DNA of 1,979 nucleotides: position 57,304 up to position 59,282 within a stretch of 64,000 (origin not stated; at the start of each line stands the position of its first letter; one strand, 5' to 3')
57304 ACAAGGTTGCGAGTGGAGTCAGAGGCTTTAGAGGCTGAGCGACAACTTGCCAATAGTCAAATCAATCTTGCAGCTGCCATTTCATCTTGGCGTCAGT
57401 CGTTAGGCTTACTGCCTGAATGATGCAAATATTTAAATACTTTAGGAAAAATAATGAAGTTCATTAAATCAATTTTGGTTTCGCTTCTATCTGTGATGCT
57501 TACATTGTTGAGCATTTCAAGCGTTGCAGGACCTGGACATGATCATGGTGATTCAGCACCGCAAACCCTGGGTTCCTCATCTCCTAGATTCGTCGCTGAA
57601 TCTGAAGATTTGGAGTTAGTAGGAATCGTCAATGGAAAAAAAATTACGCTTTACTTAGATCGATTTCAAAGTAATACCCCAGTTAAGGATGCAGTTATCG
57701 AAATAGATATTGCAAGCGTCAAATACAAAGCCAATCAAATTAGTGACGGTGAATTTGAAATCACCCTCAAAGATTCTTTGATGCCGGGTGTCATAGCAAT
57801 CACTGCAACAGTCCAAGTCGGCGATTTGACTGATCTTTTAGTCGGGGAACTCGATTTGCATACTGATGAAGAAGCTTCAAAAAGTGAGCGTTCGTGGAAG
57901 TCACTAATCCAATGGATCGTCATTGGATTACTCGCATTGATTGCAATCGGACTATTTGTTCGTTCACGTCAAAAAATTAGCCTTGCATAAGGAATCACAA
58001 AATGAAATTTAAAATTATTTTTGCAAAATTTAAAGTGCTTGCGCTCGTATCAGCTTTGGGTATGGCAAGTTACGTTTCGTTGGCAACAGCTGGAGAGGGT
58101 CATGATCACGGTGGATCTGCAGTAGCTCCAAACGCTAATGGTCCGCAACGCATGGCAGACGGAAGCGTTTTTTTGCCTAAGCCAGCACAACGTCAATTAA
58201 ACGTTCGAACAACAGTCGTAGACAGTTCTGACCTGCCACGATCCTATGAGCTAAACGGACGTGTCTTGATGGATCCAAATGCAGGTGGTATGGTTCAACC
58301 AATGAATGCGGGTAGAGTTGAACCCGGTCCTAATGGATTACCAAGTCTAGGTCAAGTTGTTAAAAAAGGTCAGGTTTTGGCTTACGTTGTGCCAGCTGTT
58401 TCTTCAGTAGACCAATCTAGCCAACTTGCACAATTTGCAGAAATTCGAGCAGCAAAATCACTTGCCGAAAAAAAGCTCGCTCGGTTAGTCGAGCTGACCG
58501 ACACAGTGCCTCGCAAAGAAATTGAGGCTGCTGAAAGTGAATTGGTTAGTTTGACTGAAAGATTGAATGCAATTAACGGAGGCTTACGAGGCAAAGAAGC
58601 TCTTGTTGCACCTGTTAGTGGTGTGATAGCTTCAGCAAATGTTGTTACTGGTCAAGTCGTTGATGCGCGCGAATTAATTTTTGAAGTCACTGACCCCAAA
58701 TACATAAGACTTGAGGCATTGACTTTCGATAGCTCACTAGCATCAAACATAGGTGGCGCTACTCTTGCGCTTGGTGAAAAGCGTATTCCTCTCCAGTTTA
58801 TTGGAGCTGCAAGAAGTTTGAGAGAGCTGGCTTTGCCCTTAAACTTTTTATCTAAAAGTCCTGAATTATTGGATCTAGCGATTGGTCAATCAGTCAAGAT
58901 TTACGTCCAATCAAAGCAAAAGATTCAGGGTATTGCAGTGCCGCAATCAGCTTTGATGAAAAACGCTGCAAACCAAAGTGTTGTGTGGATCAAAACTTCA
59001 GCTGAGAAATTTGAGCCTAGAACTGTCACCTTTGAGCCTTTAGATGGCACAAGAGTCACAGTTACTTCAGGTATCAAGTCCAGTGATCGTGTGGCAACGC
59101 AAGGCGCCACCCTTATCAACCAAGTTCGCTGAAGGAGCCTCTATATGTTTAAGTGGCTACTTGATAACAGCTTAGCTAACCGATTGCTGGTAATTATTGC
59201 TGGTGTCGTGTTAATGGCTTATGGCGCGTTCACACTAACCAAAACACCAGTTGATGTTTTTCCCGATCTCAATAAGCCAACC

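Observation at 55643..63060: Seven-gene HME-RND efflux module with three extra uncharacterised periplasmic components and no regulator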

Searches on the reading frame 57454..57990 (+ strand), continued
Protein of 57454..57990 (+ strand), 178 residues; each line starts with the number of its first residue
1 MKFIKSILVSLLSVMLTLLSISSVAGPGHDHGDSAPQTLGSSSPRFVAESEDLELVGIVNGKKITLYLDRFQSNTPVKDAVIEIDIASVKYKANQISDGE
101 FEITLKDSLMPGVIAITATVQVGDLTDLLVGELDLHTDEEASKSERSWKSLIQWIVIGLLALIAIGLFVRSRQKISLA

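Call 64: search_protein_families(library=pfam, proteins=[P0289, P0354, P0373, P0376, P0393, P0264, P0285], max_evalue=0.01)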
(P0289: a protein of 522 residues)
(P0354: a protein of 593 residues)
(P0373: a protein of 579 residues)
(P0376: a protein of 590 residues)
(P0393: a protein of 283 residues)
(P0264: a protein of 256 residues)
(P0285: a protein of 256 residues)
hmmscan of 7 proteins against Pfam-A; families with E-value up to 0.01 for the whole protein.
P0289 (522 aa): 2 families
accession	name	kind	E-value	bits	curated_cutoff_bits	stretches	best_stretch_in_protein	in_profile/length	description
PF13437.12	HlyD_3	-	2.6e-11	44.6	22.2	1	347-433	2-96/106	HlyD family secretion protein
PF16576.10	HlyD_D23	-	2.4e-07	30.7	30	1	224-392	2-156/214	Barrel-sandwich domain of CusB or HlyD membrane-fusion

P0354 (593 aa): 2 families
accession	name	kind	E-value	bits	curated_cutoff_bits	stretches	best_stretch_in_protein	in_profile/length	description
PF13437.12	HlyD_3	-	2.8e-12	47.8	22.2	1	416-503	1-95/106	HlyD family secretion protein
PF16576.10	HlyD_D23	-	2.8e-10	40.3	30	1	295-463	3-157/214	Barrel-sandwich domain of CusB or HlyD membrane-fusion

P0373 (579 aa): 3 families
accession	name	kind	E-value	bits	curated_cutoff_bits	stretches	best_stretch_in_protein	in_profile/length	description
PF16576.10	HlyD_D23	-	1.8e-11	44.2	30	1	280-447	2-155/214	Barrel-sandwich domain of CusB or HlyD membrane-fusion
PF13437.12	HlyD_3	-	2.7e-11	44.6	22.2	1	403-485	2-92/106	HlyD family secretion protein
PF13533.13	Biotin_lipoyl_2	-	0.00073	19.8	29.8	0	405-424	5-24/32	Biotin-lipoyl like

P0376 (590 aa): 3 families
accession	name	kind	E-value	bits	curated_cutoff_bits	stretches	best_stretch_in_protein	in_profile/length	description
PF13437.12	HlyD_3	-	5.5e-11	43.6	22.2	1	415-504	1-97/106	HlyD family secretion protein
PF16576.10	HlyD_D23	-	0.00013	21.8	30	1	296-460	5-155/214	Barrel-sandwich domain of CusB or HlyD membrane-fusion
PF00529.27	CusB_dom_1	-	0.0018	18.9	26.5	1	243-580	12-89/89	Cation efflux system protein CusB domain 1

P0393 (283 aa): 0 families

P0264 (256 aa): 0 families

P0285 (256 aa): 1 family
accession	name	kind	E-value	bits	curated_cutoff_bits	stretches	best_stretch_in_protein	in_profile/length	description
PF12191.14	stn_TNFRSF12A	-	0.006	17.4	24.9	0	169-245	31-104/129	Tumour necrosis factor receptor stn_TNFRSF12A_TNFR domain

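Call 74: search_protein_families(library=ncbifam, proteins=[L001:5832-8078:+, L001:5293-5742:-, L003:15638-16534:+, L029:621-1982:-, L029:1979-2665:-, L066:4126-4941:+, L038:7407-7961:+], max_evalue=0.00001)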
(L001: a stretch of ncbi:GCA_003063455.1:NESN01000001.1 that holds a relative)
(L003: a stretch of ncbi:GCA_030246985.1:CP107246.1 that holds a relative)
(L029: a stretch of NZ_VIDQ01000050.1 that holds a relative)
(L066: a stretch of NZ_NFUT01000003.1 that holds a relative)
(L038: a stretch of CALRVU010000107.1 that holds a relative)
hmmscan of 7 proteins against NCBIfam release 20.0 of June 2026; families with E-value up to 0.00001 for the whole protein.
L001:5832-8078:+ (748 aa): 18 families
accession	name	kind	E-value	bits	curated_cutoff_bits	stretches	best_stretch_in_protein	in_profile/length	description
TIGR01525.1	ATPase-IB_hvy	subfamily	1.2e-176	588.9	346.25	1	191-743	1-560/560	heavy metal translocating P-type ATPase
NF008262.1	PRK11033.1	equivalog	1.3e-166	556.1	1005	1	12-745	11-729/731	zinc/cadmium/mercury/lead-transporting ATPase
TIGR01512.1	ATPase-IB2_Cd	subfamily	1.4e-150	502.3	313.5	2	191-528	1-305/494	cadmium family heavy metal-translocating P-type ATPase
NF033775.1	P_type_ZntA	exception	2e-144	482.6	1240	1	14-745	23-730/732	Zn(II)/Cd(II)/Pb(II) translocating P-type ATPase ZntA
TIGR01511.1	ATPase-IB1_Cu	subfamily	7.8e-119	398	397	1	175-743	4-541/542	copper-translocating P-type ATPase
NF007952.0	PRK10671.1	equivalog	7.6e-108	361.8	1316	1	10-704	70-785/838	copper-exporting P-type ATPase CopA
TIGR01494.1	ATPase_P-type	subfamily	6.4e-79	265.6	62.3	1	214-717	2-462/478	HAD-IC family P-type ATPase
NF010609.0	PRK14010.1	equivalog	6.7e-51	173.3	1323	1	220-717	78-584/673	K(+)-transporting ATPase subunit B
TIGR01497.1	kdpB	equivalog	7.6e-46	156.5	527.9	1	225-692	84-565/675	potassium-transporting ATPase subunit KdpB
TIGR01647.1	ATPase-IIIA_H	equivalog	2e-45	155.2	615.5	2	192-502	39-350/755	plasma-membrane proton-efflux P-type ATPase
TIGR01517.1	ATPase-IIB_Ca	equivalog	1.1e-31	109.8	507.05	2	620-688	613-680/882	calcium-translocating P-type ATPase, PMCA-type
TIGR01522.1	ATPase-IIA2_Ca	equivalog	5.4e-30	103.9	798.3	2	620-687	573-640/854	calcium-transporting P-type ATPase, PMR1-type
TIGR01116.1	ATPase-IIA1_Ca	equivalog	1.8e-22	79.3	703.4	2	551-680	442-588/799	calcium-translocating P-type ATPase, SERCA-type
TIGR01106.1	ATPase-IIC_X-K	subfamily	3.7e-22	78.1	946.1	2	620-680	669-729/997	Na,H/K antiporter P-type ATPase subunit alpha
TIGR01523.1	ATPase-IID_K-Na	equivalog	1.1e-20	73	645.05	1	620-692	677-749/997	potassium/sodium efflux P-type ATPase, fungal-type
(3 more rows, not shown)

L001:5293-5742:- (149 aa): 13 families
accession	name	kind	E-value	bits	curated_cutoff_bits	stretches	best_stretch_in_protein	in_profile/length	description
TIGR02047.1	CadR-PbrR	equivalog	5.4e-56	188.1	151.45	1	1-126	1-126/127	Cd(II)/Pb(II)-responsive transcriptional regulator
TIGR02051.1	MerR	equivalog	5.1e-33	114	150.85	1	2-124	1-121/124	mercury resistance transcriptional regulator MerR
NF007069.0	PRK09514.1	equivalog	1.2e-30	106.4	143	1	2-133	3-136/141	Zn(2+)-responsive transcriptional regulator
TIGR02044.1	CueR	equivalog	3.9e-28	98.1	147.4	1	1-126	1-125/127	Cu(I)-responsive transcriptional regulator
TIGR02043.1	ZntR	equivalog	6.5e-28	97.5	167.95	1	1-125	2-128/131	Zn(2+)-responsive transcriptional regulator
NF010315.0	PRK13752.1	subfamily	4.9e-20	72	261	1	2-127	9-132/144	mercury resistance transcriptional regulator MerR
NF007590.0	PRK10227.1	equivalog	6.5e-17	61.9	244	1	1-129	1-128/135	Cu(I)-responsive transcriptional regulator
TIGR01950.1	SoxR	equivalog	3.6e-11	43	116.9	1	1-119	2-116/142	redox-sensitive transcriptional activator SoxR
NF041849.1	trans_regNmlR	equivalog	1.1e-09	38.4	175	1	1-101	1-101/117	stress response transcriptional regulator NmlR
NF050798.1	TF_FtsR_Actino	equivalog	5e-08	33.3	150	1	15-75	20-80/223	transcriptional regulator FtsR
NF047375.1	HeatShock_HspR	equivalog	5.1e-08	32.8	105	1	3-73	6-76/92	heat shock protein transcriptional repressor HspR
TIGR02054.1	MerD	equivalog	1.6e-07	31.9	103.65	1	3-113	6-113/120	mercuric resistance transcriptional repressor MerD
NF047377.1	heat_HspR_dupli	exception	9e-06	25.3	300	0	10-72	15-77/214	heat shock protein transcriptional repressor HspR, fused homodimer type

L003:15638-16534:+ (298 aa): 2 families
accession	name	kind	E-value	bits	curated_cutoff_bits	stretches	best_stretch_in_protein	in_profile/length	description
TIGR01297.1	CDF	superfamily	5.3e-20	71.9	82.35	1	121-296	2-192/285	cation diffusion facilitator family transporter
NF002923.0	PRK03557.1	equivalog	3.2e-12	46.3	408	1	115-296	12-206/313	CDF family zinc transporter ZitB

L029:621-1982:- (453 aa): 62 families (the best 25 are shown)
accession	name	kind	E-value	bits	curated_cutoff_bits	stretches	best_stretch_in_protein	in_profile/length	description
TIGR01386.1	cztS_silS_copS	subfamily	1e-101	341.2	292.55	1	9-439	4-456/457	heavy metal sensor histidine kinase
NF007345.0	PRK09835.1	subfamily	1e-66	225.5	423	1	139-434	178-473/482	Cu(+)/Ag(+) sensor histidine kinase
NF045903.1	CuHisKinLciSLeg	equivalog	7.2e-52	177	700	1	155-434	71-351/357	copper-responsive two-component system sensor histidine kinase LciS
NF041735.1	hist_kin_RppB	equivalog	3.7e-38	131.5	400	1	214-435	207-432/438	two-component system sensor histidine kinase RppB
TIGR02966.1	phoR_proteo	equivalog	9.8e-37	126.7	334.2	1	223-434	114-327/333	phosphate regulon sensor histidine kinase PhoR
NF046044.1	PnpS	equivalog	7.2e-36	124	400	1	224-433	171-382/390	two-component system histidine kinase PnpS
NF008312.0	PRK11100.1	equivalog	6.8e-33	114.2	356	1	163-430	199-462/477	two-component system sensor histidine kinase CreC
NF052314.1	T9SS_HK_PorY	subfamily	4.3e-32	111.7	350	1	137-420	125-399/418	PorY family sensor histidine kinase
NF007837.0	PRK10549.1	equivalog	1.7e-31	109.4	603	1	151-440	170-457/466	envelope stress sensor histidine kinase BaeS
NF012163.2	BaeS_SmeS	equivalog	2.3e-31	109.2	500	1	157-424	174-440/457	sensor histidine kinase efflux regulator BaeS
NF012226.0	AdeS_HK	equivalog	2.8e-30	105.7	500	1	148-423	62-335/353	two-component sensor histidine kinase AdeS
NF007664.1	PRK10337.1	equivalog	9.1e-30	103.7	475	1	157-422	167-424/442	quorum sensing histidine kinase QseC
NF033092.0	HK_WalK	equivalog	1.5e-29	103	725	1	225-434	374-586/594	cell wall metabolism sensor histidine kinase WalK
NF008025.0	PRK10755.1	equivalog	2.8e-28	98.6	314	1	134-435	56-348/362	two-component system sensor histidine kinase PmrB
NF008235.0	PRK11006.1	equivalog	6.7e-27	94.4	390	1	223-434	204-415/431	phosphate regulon sensor histidine kinase PhoR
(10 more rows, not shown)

L029:1979-2665:- (228 aa): 90 families (the best 25 are shown)
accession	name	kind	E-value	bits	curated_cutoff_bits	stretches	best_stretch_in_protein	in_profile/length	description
TIGR01387.1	cztR_silR_copR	subfamily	1.4e-99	332.1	279.2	1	3-223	1-218/218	heavy metal response regulator transcription factor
NF008567.0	PRK11517.1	equivalog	3.9e-89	297.8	353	1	1-224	1-219/223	response regulator transcription factor HprR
NF007346.1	PRK09836.1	equivalog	8.2e-89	297.3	420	1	1-224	1-222/227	copper/silver response regulator transcription factor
NF045944.1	ResRegRpaBCyano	equivalog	1.2e-60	204.8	330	1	4-223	1-227/229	response regulator transcription factor RpaB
NF041734.1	resp_reg_RppA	equivalog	5.4e-59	199.3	250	1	1-224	1-228/229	two-component system response regulator RppA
NF040689.1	MtrAB_MtrA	equivalog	8.1e-59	198.6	300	1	3-221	1-216/219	MtrAB system response regulator MtrA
TIGR02154.1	PhoB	equivalog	1.8e-55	187.7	296.2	1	2-223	4-225/226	phosphate regulon transcriptional regulator PhoB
NF041733.1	resp_reg_CseB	equivalog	6.6e-55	185.9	350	1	2-223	2-226/228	two-component system response regulator CseB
NF040534.1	resp_reg_YycF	equivalog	3.1e-54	183.7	340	1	2-225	2-229/231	response regulator YycF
NF007928.2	PRK10643.1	equivalog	4.4e-54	183.4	330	1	1-223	1-216/216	two-component system response regulator PmrA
NF053854.1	RespRegPhoBBctds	equivalog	2.2e-52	177.7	270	1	3-223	1-224/225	two-component system response regulator PhoB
NF007663.1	PRK10336.1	equivalog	2.1e-51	174.8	345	1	1-225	1-218/219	quorum sensing response regulator transcription factor QseB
NF008296.0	PRK11083.1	equivalog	1.1e-50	172.2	273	1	2-224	5-226/228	two-component system response regulator CreB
NF012023.0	PRK15479.1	equivalog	4.4e-50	170.3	337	1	1-225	1-219/224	transcriptional regulator TctD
NF045914.1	RespRegNblR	equivalog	1.4e-49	168.7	300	1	2-224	8-226/228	response regulator transcription factor NblR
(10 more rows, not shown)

L066:4126-4941:+ (271 aa): 0 families

L038:7407-7961:+ (184 aa): 0 families

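Call 76: search_protein_families(library=pfam, alignment_id=A1, max_evalue=1)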
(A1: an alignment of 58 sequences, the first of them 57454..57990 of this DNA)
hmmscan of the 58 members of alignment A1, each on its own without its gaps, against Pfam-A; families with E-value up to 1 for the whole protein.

A. member 1, window:57454-57990:+ (178 aa): 1 family
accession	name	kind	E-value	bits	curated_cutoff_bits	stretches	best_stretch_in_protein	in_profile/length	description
PF21001.2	YqiJ_N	-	0.48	11.1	23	1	114-163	20-69/116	Inner membrane protein YqiJ, N-terminal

B. families by the number of members that match (of 58 scanned): 23 families
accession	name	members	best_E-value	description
PF19077.6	Big_13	6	0.019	Bacterial Ig-like domain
PF19545.4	DUF6069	5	0.0064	Family of unknown function (DUF6069)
PF09134.16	Invasin_D3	4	0.031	Invasin, domain 3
PF19747.4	DUF6234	3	0.01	Family of unknown function (DUF6234)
PF07332.16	Phage_holin_3_6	3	0.012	Putative Actinobacterial Holin-X, holin superfamily III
PF13115.11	YtkA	3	0.034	YtkA-like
PF02369.22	Big_1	3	0.058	Bacterial Ig-like domain (group 1)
PF20294.3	KMPT-N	3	0.096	KTSC and Metallopeptidase N-terminal fusion domain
PF19857.4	DUF6332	2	0.028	Family of unknown function (DUF6332)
PF11353.13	DUF3153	2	0.099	Protein of unknown function (DUF3153)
PF02129.25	Peptidase_S15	2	0.15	X-Pro dipeptidyl-peptidase (S15 family)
PF18989.5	DUF5722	2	0.19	Family of unknown function (DUF5722)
PF23431.1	BROMI_N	2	0.19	Broad-minded protein N-terminal domain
PF21001.2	YqiJ_N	2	0.48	Inner membrane protein YqiJ, N-terminal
PF19939.4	DUF6401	1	0.05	Family of unknown function (DUF6401)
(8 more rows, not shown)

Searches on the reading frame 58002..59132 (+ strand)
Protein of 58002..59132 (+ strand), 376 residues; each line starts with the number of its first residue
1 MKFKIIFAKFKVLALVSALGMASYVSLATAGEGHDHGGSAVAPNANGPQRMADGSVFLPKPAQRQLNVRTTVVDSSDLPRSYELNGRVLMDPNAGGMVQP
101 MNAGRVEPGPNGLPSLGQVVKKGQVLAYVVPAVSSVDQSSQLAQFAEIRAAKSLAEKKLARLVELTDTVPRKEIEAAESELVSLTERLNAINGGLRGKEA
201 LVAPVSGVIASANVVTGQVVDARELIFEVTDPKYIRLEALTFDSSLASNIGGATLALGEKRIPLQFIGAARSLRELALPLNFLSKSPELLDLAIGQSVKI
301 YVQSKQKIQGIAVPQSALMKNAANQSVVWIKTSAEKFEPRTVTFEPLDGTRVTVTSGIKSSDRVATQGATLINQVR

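Call 3: search_protein_families(library=pfam, proteins=[window:58002-59132:+], max_evalue=1)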
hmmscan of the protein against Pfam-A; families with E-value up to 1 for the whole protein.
window:58002-59132:+ (376 aa): 5 families
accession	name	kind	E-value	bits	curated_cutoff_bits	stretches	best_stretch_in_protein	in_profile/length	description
PF13437.12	HlyD_3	-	4.6e-11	43.8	22.2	1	201-257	2-61/106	HlyD family secretion protein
PF16576.10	HlyD_D23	-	5.2e-08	32.9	30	1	80-245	4-155/214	Barrel-sandwich domain of CusB or HlyD membrane-fusion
PF00529.27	CusB_dom_1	-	0.00039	21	26.5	1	176-366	12-89/89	Cation efflux system protein CusB domain 1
PF13533.13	Biotin_lipoyl_2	-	0.00056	20.1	29.8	1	117-128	19-30/32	Biotin-lipoyl like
PF00364.28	Biotin_lipoyl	-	0.19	12.1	22.1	0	201-228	45-72/73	Biotin-requiring enzyme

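Call 4: search_protein_families(library=ncbifam, proteins=[window:58002-59132:+], max_evalue=1)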
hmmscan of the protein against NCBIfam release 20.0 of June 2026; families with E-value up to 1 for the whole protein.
window:58002-59132:+ (376 aa): 14 families
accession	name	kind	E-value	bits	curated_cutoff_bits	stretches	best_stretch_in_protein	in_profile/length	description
TIGR01730.1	RND_mfp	subfamily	1.5e-22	80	94.9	2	70-237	3-173/322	efflux RND transporter periplasmic adaptor subunit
TIGR00999.1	8a0102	subfamily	3.9e-17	62.2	319.3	1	117-372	1-270/271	CzcB/NccB family metal efflux transporter periplasmic adaptor subunit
NF007132.1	PRK09578.1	equivalog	1.7e-08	33.6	512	2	291-370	287-365/396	MexX/AxyX family multidrug efflux RND transporter periplasmic adaptor subunit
NF008589.1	PRK11556.1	equivalog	3.6e-07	29.4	391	2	298-369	308-376/392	MdtA/MuxA family multidrug efflux RND transporter periplasmic adaptor subunit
NF033138.2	RND-peri-MexC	equivalog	9.3e-06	25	625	1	298-370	289-361/375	MexC family multidrug efflux RND transporter periplasmic adaptor subunit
NF033834.1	RND_adapt_MexA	exception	0.00012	21.3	750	1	291-371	271-351/373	multidrug efflux RND transporter periplasmic adaptor subunit MexA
NF038010.1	ABC_adapt_DarC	equivalog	0.00014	20.7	450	1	188-368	221-404/417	darobactin export ABC transporter periplasmic adaptor subunit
NF045680.1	DiMtlExpIhpB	equivalog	0.0006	18.9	450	1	305-369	250-311/326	divalent metal ion exporter adaptor subunit IhpB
TIGR01843.1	type_I_hlyD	subfamily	0.0021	17.1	208.65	1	139-225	212-298/422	HlyD family type I secretion periplasmic adaptor subunit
TIGR00998.1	8a0101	subfamily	0.0027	16.7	390.8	1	199-240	205-246/334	EmrA/EmrK family multidrug efflux transporter periplasmic adaptor subunit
TIGR03794.1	NHLM_micro_HlyD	equivalog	0.0039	16.1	156.2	1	164-239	216-296/421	NHLP bacteriocin system secretion protein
NF011604.1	PRK15030.1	equivalog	0.023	13.7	765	1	295-369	290-364/397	multidrug efflux RND transporter periplasmic adaptor subunit AcrA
NF007850.1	PRK10559.1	equivalog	0.056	12.5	400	0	202-236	44-78/303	p-hydroxybenzoic acid efflux pump subunit AaeA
NF007303.0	PRK09783.1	subfamily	0.066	11.6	390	1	274-373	299-393/414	copper/silver efflux system membrane fusion protein CusB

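Call 18: search_solved_structures(query=window:58002-59132:+, max_evalue=0.001, show_alignments=1)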
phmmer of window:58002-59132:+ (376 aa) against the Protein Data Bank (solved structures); distinct sequences matched with E-value up to 0.001: 3.
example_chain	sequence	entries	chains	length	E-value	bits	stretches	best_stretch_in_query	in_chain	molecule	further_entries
20yy_D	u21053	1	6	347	4.5e-09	39.4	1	138-372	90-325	Multidrug efflux RND transporter periplasmic adaptor subunit MexJ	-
3lnn_A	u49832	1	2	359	2.6e-08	36.9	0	306-373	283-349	Membrane fusion protein (MFP) heavy metal cation efflux ZneB (CzcB-like)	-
4tko_B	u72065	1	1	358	0.0008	22.2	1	165-247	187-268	EmrA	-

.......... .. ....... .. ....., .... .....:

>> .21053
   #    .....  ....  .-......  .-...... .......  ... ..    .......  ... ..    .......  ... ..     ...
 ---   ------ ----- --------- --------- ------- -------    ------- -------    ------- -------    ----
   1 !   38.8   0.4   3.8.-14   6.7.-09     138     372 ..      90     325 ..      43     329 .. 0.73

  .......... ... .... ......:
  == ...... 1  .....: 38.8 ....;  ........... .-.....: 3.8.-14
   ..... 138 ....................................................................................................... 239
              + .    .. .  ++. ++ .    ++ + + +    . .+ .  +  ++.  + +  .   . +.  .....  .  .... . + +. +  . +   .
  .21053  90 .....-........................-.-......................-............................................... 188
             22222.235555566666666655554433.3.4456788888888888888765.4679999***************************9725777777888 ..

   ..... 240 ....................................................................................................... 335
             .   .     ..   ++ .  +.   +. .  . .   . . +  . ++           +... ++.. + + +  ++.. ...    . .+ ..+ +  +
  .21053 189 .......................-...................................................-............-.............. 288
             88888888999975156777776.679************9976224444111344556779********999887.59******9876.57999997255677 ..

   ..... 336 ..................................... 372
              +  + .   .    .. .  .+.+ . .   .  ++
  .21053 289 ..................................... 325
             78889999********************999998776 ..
